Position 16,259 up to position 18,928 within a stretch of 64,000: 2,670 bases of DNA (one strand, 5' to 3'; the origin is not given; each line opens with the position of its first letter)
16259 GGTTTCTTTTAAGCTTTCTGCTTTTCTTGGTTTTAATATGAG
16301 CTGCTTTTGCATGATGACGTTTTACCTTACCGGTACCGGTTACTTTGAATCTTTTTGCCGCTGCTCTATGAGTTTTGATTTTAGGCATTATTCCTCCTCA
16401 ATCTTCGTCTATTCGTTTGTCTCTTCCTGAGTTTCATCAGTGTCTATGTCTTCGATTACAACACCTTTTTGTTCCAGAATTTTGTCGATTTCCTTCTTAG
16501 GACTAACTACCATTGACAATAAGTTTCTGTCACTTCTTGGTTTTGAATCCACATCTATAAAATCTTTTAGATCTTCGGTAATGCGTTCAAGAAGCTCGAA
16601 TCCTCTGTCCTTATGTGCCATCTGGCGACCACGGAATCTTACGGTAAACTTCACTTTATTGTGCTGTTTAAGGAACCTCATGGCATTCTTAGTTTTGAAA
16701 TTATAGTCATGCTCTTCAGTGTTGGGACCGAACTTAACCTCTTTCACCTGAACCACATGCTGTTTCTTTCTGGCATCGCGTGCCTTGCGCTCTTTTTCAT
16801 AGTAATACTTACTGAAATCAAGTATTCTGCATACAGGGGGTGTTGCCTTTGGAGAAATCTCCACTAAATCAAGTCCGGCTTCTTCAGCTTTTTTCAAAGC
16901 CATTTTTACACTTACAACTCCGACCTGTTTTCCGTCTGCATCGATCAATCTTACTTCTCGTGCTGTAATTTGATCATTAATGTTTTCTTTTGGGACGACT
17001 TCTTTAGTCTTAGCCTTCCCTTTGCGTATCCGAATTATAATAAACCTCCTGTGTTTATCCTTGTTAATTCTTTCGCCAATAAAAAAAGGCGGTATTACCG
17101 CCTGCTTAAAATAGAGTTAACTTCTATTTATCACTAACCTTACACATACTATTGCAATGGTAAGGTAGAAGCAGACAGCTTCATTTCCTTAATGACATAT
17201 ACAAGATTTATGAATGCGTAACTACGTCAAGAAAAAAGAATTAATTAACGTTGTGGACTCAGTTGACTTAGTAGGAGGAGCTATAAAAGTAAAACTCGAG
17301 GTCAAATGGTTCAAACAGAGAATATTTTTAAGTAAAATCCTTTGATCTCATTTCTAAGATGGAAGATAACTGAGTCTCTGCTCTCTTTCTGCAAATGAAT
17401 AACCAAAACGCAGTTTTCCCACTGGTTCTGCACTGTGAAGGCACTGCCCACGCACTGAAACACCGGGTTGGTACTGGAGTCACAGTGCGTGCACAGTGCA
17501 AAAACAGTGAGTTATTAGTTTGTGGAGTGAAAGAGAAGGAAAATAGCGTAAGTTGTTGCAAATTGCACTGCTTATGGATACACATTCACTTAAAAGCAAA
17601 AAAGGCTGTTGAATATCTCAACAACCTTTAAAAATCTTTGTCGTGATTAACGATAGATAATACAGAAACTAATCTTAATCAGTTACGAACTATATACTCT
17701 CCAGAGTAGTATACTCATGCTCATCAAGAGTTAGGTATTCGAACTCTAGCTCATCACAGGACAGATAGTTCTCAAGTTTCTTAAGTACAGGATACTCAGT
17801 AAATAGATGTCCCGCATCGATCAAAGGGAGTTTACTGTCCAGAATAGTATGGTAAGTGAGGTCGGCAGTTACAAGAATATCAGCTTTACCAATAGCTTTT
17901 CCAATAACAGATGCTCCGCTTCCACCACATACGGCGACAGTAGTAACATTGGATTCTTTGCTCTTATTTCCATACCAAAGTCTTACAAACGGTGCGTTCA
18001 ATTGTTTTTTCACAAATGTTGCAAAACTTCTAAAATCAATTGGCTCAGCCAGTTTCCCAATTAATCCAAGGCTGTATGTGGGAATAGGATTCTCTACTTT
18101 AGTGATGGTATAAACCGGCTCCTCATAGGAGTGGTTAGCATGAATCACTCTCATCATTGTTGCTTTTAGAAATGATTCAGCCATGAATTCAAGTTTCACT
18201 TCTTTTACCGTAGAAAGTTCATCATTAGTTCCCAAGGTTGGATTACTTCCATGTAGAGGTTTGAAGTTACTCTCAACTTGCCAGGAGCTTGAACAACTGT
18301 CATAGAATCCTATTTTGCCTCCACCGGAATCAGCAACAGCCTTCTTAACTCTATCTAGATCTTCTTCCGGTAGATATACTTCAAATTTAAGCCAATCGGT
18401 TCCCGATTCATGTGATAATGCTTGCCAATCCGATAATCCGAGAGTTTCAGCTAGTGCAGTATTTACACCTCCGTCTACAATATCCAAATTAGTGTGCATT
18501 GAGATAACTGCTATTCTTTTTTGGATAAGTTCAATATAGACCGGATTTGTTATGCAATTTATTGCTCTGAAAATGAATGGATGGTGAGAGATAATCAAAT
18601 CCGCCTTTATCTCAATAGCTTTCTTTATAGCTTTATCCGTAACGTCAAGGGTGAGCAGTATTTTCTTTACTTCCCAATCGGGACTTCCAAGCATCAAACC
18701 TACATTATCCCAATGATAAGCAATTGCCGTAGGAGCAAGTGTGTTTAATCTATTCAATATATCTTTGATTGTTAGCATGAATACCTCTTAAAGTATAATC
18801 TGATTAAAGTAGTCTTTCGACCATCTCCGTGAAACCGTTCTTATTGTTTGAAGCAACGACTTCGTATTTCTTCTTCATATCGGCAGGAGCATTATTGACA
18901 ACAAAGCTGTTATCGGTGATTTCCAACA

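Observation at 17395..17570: GC-rich island with GCACTG hexamers phased at exactly 11 bp (4 direct, 3 inverted) between the nif3 terminator and the infC leader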

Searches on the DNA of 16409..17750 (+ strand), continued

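Call 83: search_rna_families(sources=[L001, L002, L003, L004, L005, L015, L034, L056, L057, L084], threshold=evalue, max_evalue=0.01)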
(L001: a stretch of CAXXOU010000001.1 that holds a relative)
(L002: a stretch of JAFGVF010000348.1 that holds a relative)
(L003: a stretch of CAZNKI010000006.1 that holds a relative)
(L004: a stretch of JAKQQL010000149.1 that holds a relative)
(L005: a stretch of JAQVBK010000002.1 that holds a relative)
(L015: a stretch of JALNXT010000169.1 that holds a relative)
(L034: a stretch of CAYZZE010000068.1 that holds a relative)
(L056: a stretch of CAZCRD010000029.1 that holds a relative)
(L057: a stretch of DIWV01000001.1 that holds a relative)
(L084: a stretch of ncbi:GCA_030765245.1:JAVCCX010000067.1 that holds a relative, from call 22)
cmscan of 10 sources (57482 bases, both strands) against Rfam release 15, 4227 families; matches with E-value up to 0.01: 6.
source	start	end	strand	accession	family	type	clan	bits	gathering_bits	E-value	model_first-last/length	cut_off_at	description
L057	2741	2858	+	RF00558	L20_leader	Cis-reg; leader;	-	43.9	58.7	2e-05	1-127/127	no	Ribosomal protein L20 leader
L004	2663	2816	+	RF00558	L20_leader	Cis-reg; leader;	-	43.6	58.7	2.4e-05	1-127/127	no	Ribosomal protein L20 leader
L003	2759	2883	+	RF00558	L20_leader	Cis-reg; leader;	-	41.9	58.7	6.8e-05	1-127/127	no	Ribosomal protein L20 leader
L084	2795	2914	+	RF00558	L20_leader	Cis-reg; leader;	-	35.7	58.7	0.0023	1-127/127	no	Ribosomal protein L20 leader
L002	2754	2872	+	RF00558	L20_leader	Cis-reg; leader;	-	34.2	58.7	0.0057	1-127/127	no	Ribosomal protein L20 leader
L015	1917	1977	+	RF00667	mir-33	Gene; miRNA;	-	29.8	50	0.0092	1-69/69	no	mir-33 microRNA precursor family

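Call 100: search_with_rna_model(model_id=R1, sources=[L328, L329, L330, L331], max_evalue=1, show_alignments=1)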
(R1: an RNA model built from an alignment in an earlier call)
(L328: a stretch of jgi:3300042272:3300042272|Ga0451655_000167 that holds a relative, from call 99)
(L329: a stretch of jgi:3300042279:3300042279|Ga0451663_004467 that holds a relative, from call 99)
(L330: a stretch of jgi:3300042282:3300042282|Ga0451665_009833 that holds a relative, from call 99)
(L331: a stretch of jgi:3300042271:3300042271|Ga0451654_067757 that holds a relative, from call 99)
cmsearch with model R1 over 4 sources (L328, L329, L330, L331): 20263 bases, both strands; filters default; matches with E-value up to 1: 8.
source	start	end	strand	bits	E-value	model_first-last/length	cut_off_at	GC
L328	4088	4236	+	66.1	8.7e-14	1-151/151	no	0.55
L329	4088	4236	+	66.1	8.7e-14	1-151/151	no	0.55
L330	867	1015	+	66.1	8.7e-14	1-151/151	no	0.55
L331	544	692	+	66.1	8.7e-14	1-151/151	no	0.55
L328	4075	4210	-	53.9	5e-11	1-151/151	no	0.52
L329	4075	4210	-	53.9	5e-11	1-151/151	no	0.52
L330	854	989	-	53.9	5e-11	1-151/151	no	0.52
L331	531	666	-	53.9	5e-11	1-151/151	no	0.52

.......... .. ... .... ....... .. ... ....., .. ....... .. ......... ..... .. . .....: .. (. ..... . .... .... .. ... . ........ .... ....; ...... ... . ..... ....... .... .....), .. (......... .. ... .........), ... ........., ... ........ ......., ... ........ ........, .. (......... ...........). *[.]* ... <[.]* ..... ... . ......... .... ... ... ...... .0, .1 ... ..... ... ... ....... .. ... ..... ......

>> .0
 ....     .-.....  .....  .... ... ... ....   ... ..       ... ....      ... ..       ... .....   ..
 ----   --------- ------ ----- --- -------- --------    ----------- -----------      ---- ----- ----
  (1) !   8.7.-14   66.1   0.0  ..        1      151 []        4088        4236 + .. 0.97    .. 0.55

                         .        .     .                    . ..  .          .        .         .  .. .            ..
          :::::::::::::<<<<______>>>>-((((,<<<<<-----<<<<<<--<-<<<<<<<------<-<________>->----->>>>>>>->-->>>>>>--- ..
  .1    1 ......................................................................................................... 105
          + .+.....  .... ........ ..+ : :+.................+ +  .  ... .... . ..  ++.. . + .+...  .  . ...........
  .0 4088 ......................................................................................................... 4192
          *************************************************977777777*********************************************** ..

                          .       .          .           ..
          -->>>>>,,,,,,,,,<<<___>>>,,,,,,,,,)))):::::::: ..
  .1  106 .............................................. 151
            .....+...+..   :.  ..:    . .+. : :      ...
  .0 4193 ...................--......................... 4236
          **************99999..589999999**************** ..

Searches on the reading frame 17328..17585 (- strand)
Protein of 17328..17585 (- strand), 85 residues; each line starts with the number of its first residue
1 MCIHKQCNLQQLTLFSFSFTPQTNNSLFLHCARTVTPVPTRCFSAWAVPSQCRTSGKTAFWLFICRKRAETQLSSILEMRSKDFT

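Call 82: search_protein_families(library=pfam, proteins=[window:17328-17585:-], max_evalue=0.01)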
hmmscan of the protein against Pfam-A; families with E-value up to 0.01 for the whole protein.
window:17328-17585:- (85 aa): 0 families

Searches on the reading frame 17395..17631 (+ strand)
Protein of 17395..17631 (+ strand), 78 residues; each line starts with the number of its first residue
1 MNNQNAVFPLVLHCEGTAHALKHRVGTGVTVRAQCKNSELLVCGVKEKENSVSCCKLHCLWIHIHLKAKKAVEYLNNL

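Call 82: search_protein_families(library=pfam, proteins=[window:17395-17631:+], max_evalue=0.01)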
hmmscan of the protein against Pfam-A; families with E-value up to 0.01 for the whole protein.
window:17395-17631:+ (78 aa): 0 families

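Call 90: find_homologous_proteins(query=A5, max_evalue=10)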
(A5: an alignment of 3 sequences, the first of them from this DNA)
Query A5 (3 sequences): 108 candidates shared short words with the query, none scored E <= 10.

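Call 97: search_protein_representatives(protein=window:17395-17631:+)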
Query: 78 residues. Proteins with E-value up to 0.001 (for the whole library): 3; up to 1e-10: 0; up to 1e-30: 0. The best 3 are listed.
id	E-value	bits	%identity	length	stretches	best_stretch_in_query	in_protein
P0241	1.2e-09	54.3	32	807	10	6-39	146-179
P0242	4.4e-05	39.8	46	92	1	4-59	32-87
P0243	4.8e-05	39.7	26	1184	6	23-53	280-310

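Call 99: find_encoding_contigs(protein=P0242, flank=4000, max_places=6)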
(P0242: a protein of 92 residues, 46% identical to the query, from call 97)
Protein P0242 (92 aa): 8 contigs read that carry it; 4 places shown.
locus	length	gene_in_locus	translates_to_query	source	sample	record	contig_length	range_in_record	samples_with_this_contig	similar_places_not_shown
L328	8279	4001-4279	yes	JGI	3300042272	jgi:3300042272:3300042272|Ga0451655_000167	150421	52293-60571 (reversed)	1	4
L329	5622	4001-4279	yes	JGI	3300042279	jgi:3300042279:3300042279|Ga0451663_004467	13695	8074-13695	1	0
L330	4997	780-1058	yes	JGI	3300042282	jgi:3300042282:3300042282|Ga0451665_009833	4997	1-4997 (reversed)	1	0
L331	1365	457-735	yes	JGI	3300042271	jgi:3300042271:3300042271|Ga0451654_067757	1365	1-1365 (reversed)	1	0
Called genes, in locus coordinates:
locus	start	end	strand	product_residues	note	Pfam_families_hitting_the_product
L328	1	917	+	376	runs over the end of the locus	PF00817:IMS, PF11798:IMS_HHH (weak), PF21999:IMS_HHH_1 (weak), PF11799:IMS_C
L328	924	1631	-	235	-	PF08713:DNA_alkylation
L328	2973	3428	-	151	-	-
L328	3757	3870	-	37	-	-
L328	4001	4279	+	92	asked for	-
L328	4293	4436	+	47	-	-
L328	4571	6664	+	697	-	-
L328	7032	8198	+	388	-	PF00696:AA_kinase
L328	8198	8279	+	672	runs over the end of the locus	PF00133:tRNA-synt_1, PF01406:tRNA-synt_1e (faint), PF09334:tRNA-synt_1g, PF08264:Anticodon_1 (weak), PF19303:Anticodon_3, PF01588:tRNA_bind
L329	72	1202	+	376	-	PF00817:IMS, PF11798:IMS_HHH (weak), PF21999:IMS_HHH_1 (weak), PF11799:IMS_C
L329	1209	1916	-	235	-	PF08713:DNA_alkylation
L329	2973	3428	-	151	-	-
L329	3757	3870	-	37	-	-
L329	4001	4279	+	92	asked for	-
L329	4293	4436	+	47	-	-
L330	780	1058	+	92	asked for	-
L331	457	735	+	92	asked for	-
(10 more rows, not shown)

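Call 112: search_protein_families(library=pfam, proteins=[L328:4571-6664:+, L328:2973-3428:-], max_evalue=0.1)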
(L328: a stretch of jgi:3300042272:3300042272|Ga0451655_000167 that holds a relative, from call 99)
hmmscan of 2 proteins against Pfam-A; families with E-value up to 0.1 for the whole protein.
L328:4571-6664:+ (697 aa): 4 families
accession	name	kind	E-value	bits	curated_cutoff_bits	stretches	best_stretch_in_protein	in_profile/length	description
PF24002.1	DUF7318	-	0.019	15.4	27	0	593-670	16-101/128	Family of unknown function (DUF7318)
PF04678.18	MCU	-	0.025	15.1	30.8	0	543-677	35-173/177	Mitochondrial calcium uniporter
PF16679.11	CDT1_C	-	0.028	15.4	25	0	20-76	30-82/96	DNA replication factor Cdt1 C-terminal domain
PF13787.11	HXXEE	-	0.083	14.1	25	0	569-646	8-81/114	Protein of unknown function with HXXEE motif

L328:2973-3428:- (151 aa): 0 families

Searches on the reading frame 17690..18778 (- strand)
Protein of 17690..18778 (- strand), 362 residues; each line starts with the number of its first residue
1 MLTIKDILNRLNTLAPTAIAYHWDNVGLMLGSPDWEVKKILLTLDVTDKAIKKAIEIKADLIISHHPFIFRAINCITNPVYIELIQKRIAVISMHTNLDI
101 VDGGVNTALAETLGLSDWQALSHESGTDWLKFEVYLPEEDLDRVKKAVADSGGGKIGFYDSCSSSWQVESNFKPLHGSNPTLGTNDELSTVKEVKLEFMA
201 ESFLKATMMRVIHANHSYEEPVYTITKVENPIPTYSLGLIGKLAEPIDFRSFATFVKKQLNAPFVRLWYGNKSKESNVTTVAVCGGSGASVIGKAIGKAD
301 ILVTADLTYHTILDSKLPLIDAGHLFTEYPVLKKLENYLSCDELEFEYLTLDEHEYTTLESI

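Call 10: find_encoding_contigs(protein=window:17690-18778:-, flank=3000, max_places=6)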
Protein window:17690-18778:- (362 aa): no gene with exactly this product is on record in the collection.

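Call 19: find_homologous_proteins(query=window:17690-18778:-, max_evalue=1e-60)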
Query window:17690-18778:- (362 aa): 232 proteins with E <= 1e-60 among 6457 candidates; the best 120 are listed.
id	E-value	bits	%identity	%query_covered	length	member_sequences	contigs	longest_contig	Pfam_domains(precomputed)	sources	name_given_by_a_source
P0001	8.6e-241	817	100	100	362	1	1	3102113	PF01784.25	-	-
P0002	2.2e-152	526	65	100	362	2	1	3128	PF01784.25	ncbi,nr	ncbi:MAG: Nif3-like dinuclear metal center hexameric protein [Candidatus Zophobacter franzmannii]|nr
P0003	4.8e-152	525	66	100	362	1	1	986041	PF01784.25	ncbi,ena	-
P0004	4.2e-146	505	61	100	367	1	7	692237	PF01784.25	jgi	jgi:dinuclear metal center YbgI/SA1388 family protein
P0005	7.9e-110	386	50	100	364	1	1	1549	PF01784.25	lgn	-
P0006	2.5e-109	384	59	79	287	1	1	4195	PF01784.25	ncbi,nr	ncbi:MAG: Nif3-like dinuclear metal center hexameric protein, partial [Candidatus Cloacimonetes bact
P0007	4.8e-109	383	49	98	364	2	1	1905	PF01784.25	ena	-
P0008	2.2e-107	378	49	98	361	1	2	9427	PF01784.25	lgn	-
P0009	8.2e-107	376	48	98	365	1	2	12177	PF01784.25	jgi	-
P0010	8.3e-107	376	48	98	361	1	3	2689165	PF01784.25,PF03091.21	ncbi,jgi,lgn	jgi:dinuclear metal center YbgI/SA1388 family protein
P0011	1.7e-106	375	48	98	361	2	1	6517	PF01784.25,PF03091.21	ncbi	-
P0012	1.8e-106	375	47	98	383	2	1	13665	PF01784.25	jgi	-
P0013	2.9e-106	374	49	98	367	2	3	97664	PF01784.25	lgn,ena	-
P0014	7.1e-106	373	51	97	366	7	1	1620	PF01784.25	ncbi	-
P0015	6.8e-105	370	49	98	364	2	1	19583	PF01784.25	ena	-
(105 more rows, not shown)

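Call 20: find_encoding_contigs(protein=P0003, flank=3000, max_places=3)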
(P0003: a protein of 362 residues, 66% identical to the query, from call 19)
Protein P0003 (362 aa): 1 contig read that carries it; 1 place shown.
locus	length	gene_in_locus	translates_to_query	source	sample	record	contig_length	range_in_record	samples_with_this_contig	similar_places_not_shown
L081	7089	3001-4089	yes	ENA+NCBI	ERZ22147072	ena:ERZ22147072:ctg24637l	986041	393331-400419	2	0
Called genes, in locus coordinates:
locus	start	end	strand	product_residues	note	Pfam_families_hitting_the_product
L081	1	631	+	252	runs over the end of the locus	PF01569:PAP2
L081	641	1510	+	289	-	PF08543:Phos_pyr_kin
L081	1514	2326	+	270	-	PF08282:Hydrolase_3, PF05116:S6PP (weak)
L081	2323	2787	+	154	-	PF01243:PNPOx_N (weak), PF12900:Pyridox_ox_2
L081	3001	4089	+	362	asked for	PF01784:DUF34_NIF3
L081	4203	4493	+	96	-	PF09527:ATPase_gene1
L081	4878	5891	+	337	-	PF00119:ATP-synt_A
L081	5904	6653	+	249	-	PF00137:ATP-synt_C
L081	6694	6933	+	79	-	PF00137:ATP-synt_C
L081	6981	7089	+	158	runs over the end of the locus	PF00430:ATP-synt_B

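Call 21: find_encoding_contigs(protein=P0004, flank=3000, max_places=4)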
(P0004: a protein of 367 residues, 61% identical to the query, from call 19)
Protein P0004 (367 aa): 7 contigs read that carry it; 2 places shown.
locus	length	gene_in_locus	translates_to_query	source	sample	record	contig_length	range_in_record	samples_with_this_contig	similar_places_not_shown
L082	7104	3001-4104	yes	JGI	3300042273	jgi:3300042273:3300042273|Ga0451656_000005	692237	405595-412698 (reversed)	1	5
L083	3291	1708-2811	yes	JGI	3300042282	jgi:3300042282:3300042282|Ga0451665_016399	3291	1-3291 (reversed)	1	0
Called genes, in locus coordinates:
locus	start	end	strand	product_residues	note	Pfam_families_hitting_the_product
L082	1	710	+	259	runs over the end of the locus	PF01569:PAP2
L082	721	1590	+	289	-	PF08543:Phos_pyr_kin, PF00294:PfkB (weak)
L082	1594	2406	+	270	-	PF05116:S6PP (faint), PF08282:Hydrolase_3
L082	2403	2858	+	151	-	PF12900:Pyridox_ox_2, PF01243:PNPOx_N (weak)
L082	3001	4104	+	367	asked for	PF01784:DUF34_NIF3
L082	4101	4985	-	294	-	PF02086:MethyltransfD12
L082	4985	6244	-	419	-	-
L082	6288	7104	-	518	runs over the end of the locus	PF02463:SMC_N (faint), PF13175:AAA_15, PF13304:AAA_21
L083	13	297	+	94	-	-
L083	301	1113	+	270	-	PF05116:S6PP (faint), PF08282:Hydrolase_3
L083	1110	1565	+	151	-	PF12900:Pyridox_ox_2, PF01243:PNPOx_N (weak)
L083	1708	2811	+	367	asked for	PF01784:DUF34_NIF3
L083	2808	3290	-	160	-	?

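Call 22: find_encoding_contigs(protein=P0002, flank=3000, max_places=3)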
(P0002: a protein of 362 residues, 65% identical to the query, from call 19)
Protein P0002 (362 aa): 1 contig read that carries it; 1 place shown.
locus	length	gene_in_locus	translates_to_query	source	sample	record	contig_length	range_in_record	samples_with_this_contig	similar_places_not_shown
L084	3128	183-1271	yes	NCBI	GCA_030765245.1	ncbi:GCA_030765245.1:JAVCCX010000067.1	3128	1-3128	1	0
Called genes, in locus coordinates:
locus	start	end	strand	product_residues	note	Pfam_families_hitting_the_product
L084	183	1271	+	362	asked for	PF01784:DUF34_NIF3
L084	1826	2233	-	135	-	PF02537:CRCB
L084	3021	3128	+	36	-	PF05198:IF3_N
